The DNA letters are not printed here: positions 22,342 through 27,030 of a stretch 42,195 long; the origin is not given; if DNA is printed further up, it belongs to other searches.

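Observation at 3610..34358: eCIS-type (Afp/PVC-like) tail and baseplate genes interleaved with a T6SS-type TssJ/TssL/TssM membrane complex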

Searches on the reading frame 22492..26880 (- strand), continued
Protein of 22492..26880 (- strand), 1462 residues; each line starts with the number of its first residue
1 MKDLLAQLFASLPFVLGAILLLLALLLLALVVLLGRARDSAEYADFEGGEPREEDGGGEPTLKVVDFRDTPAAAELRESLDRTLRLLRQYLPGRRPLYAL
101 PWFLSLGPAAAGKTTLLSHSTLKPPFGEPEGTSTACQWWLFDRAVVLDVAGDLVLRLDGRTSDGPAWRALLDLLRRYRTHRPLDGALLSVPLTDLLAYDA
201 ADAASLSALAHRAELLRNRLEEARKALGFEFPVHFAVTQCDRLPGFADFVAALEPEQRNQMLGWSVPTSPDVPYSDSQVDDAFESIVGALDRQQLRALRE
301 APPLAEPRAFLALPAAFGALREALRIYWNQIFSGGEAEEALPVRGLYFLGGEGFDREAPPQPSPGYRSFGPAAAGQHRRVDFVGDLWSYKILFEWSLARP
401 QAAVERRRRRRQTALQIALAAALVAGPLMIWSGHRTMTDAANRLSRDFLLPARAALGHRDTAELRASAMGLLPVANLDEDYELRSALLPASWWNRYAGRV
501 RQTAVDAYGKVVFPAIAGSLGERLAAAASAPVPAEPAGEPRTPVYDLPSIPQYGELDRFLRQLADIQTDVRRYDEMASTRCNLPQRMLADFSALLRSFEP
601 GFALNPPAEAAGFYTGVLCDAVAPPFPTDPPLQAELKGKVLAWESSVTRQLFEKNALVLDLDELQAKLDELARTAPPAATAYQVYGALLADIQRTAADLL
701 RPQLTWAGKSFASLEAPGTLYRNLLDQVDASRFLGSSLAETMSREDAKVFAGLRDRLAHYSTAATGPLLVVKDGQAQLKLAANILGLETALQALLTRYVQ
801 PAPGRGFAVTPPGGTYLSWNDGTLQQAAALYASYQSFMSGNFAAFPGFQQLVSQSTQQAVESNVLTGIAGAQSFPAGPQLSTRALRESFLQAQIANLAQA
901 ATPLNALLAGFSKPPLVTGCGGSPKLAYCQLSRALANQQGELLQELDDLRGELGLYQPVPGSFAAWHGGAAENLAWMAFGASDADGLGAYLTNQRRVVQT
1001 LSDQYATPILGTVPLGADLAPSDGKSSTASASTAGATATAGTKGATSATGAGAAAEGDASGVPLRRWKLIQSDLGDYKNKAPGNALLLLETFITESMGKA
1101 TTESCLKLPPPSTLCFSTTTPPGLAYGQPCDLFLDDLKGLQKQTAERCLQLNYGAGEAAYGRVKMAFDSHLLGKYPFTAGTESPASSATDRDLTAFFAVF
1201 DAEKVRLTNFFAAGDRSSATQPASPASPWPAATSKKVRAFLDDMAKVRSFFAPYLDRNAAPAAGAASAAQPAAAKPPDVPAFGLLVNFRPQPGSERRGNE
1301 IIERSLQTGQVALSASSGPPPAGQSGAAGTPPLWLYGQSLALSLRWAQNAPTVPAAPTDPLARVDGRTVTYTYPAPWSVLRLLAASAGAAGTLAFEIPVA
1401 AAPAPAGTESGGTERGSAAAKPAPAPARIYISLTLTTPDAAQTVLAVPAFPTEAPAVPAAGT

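Call 19: find_encoding_contigs(protein=P0038, flank=10000, max_places=2)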
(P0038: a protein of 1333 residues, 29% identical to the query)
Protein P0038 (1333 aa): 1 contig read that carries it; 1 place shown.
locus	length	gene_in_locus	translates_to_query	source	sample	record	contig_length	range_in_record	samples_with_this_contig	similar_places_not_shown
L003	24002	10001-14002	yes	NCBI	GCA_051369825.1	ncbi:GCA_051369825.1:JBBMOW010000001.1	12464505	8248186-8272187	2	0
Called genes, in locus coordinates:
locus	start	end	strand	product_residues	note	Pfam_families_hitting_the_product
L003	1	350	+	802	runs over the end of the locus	-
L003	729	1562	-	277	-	-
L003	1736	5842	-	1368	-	PF00200:Disintegrin (weak)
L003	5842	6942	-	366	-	-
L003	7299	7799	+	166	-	-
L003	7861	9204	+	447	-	PF05936:T6SS_VasE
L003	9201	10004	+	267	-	PF09850:DotU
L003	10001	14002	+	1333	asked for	PF14331:IcmF-related_N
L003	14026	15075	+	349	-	PF06812:ImpA_N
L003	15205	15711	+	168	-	PF05591:T6SS_VipA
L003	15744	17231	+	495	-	PF05943:VipB, PF18945:VipB_2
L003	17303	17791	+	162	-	PF05638:T6SS_HCP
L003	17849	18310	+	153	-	PF04965:GPW_gp25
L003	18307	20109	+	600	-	PF05947:T6SS_TssF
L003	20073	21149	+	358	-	PF06996:T6SS_TssG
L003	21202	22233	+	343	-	PF09937:DUF2169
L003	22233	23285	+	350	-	-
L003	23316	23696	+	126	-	PF13665:Tox-PAAR-like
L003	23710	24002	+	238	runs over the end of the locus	PF14412:AHH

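Call 21: find_encoding_contigs(protein=P0013, flank=10000, max_places=1)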
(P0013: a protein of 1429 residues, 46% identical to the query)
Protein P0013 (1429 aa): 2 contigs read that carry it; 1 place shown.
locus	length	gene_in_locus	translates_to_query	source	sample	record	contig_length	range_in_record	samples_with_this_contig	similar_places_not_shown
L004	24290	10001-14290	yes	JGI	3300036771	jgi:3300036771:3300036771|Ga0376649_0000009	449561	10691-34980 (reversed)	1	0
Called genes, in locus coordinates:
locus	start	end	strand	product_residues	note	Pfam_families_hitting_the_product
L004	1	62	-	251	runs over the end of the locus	PF00561:Abhydrolase_1, PF12146:Hydrolase_4, PF12697:Abhydrolase_6, PF03096:Ndr (weak)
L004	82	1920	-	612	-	PF07719:TPR_2 (faint), PF13181:TPR_8 (faint), PF13428:TPR_14 (faint), PF13432:TPR_16 (faint), PF00515:TPR_1 (faint), PF13414:TPR_11 (faint), PF14559:TPR_19 (weak)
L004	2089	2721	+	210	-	-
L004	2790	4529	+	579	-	-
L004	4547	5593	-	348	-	-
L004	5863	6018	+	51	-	-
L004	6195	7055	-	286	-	PF13699:eCIS_core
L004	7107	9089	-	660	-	PF22977:WHD, PF00004:AAA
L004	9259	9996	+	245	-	PF09850:DotU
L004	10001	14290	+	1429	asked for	PF14331:IcmF-related_N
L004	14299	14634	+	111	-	-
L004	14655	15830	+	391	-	-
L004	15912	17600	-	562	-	PF00027:cNMP_binding, PF01946:Thi4 (weak), PF03486:HI0933_like (faint), PF07992:Pyr_redox_2, PF12831:FAD_oxidored (weak), PF13450:NAD_binding_8 (weak), PF13738:Pyr_redox_3, PF00070:Pyr_redox, +1 more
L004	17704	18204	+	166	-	PF05163:DinB, PF04978:MST (weak), PF12867:DinB_2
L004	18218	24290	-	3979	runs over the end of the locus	PF05593:RHS_repeat, PF25023:TEN_YD-shell, PF05593:RHS_repeat, PF25023:TEN_YD-shell, PF05593:RHS_repeat, PF25023:TEN_YD-shell, PF05593:RHS_repeat, PF25023:TEN_YD-shell, +10 more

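Call 22: find_encoding_contigs(protein=P0024, flank=10000, max_places=1)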
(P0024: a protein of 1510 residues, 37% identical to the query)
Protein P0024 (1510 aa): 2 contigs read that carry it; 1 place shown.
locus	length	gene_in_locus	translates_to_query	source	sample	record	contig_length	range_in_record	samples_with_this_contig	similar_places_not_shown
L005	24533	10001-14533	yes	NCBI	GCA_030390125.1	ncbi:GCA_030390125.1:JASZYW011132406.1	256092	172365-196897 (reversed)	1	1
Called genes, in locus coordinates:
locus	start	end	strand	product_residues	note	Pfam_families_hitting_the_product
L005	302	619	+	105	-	PF04255:DUF433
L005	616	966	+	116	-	-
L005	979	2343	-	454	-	PF01979:Amidohydro_1, PF07969:Amidohydro_3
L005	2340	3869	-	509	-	PF01979:Amidohydro_1, PF07969:Amidohydro_3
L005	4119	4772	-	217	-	PF07617:DUF1579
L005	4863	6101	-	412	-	PF13579:Glyco_trans_4_4, PF13439:Glyco_transf_4, PF20706:GT4-conflict, PF00534:Glycos_transf_1, PF13692:Glyco_trans_1_4, PF13524:Glyco_trans_1_2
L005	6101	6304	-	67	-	-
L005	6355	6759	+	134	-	-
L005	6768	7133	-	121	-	PF01253:SUI1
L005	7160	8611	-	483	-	PF12390:Se-cys_synth_N, PF03841:SelA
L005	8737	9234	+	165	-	-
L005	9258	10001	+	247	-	-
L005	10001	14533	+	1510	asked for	PF14331:IcmF-related_N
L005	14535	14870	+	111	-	-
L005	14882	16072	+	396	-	-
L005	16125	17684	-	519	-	-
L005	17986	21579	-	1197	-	PF20129:DUF6519, PF24681:Kelch_KLHDC2_KLHL20_DRC7, PF25210:Kelch_FKB95 (faint), PF01344:Kelch_1 (weak), PF07646:Kelch_2 (faint), PF13415:Beta-prop_FBX42 (weak), PF13964:Beta-prop_Calicin, PF24996:NANM (weak)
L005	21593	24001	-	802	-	-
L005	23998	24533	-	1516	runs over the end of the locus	PF25852:DUF6242_C (faint), PF02012:BNR (faint), PF15902:Sortilin-Vps10 (faint)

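Call 23: find_encoding_contigs(protein=P0022, flank=10000, max_places=1)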
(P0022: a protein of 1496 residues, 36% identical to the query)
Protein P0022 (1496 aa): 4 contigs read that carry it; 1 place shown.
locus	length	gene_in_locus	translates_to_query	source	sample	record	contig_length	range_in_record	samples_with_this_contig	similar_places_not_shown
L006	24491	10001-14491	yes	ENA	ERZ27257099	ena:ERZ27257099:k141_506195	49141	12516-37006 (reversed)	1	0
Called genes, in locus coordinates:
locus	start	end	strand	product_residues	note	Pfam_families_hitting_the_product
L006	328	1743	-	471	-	PF01979:Amidohydro_1, PF07969:Amidohydro_3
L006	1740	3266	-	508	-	PF01979:Amidohydro_1, PF07969:Amidohydro_3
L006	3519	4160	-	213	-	PF07617:DUF1579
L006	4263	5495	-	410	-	PF13439:Glyco_transf_4, PF13579:Glyco_trans_4_4, PF00534:Glycos_transf_1, PF20706:GT4-conflict, PF13692:Glyco_trans_1_4, PF13524:Glyco_trans_1_2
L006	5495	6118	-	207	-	PF09335:VTT_dom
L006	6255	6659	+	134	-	-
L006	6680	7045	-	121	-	PF01253:SUI1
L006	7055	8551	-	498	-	PF12390:Se-cys_synth_N, PF03841:SelA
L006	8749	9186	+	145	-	-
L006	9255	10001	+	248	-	-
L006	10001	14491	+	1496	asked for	PF14331:IcmF-related_N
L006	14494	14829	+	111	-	-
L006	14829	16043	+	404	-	-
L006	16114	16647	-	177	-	-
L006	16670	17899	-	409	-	-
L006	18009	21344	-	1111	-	PF20129:DUF6519, PF24996:NANM (faint), PF07646:Kelch_2 (faint), PF13964:Beta-prop_Calicin, PF24681:Kelch_KLHDC2_KLHL20_DRC7 (weak), PF25210:Kelch_FKB95 (faint), PF01344:Kelch_1, PF13415:Beta-prop_FBX42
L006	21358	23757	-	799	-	-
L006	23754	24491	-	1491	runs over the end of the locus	PF25852:DUF6242_C (faint), PF02012:BNR (faint)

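Call 27: search_protein_families(library=pfam, proteins=[L005:8737-9234:+, L002:7051-7548:+, L003:7299-7799:+], max_evalue=5)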
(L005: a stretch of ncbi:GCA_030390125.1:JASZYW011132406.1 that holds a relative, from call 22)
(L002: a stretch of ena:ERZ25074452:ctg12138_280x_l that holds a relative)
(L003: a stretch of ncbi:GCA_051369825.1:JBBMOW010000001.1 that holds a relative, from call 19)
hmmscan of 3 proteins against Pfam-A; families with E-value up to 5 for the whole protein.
L005:8737-9234:+ (165 aa): 0 families

L002:7051-7548:+ (165 aa): 1 family
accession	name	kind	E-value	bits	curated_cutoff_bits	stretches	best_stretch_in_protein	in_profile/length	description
PF19072.5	DUF5768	-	0.13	12.4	27.2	1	42-99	18-76/123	Family of unknown function (DUF5768)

L003:7299-7799:+ (166 aa): 0 families
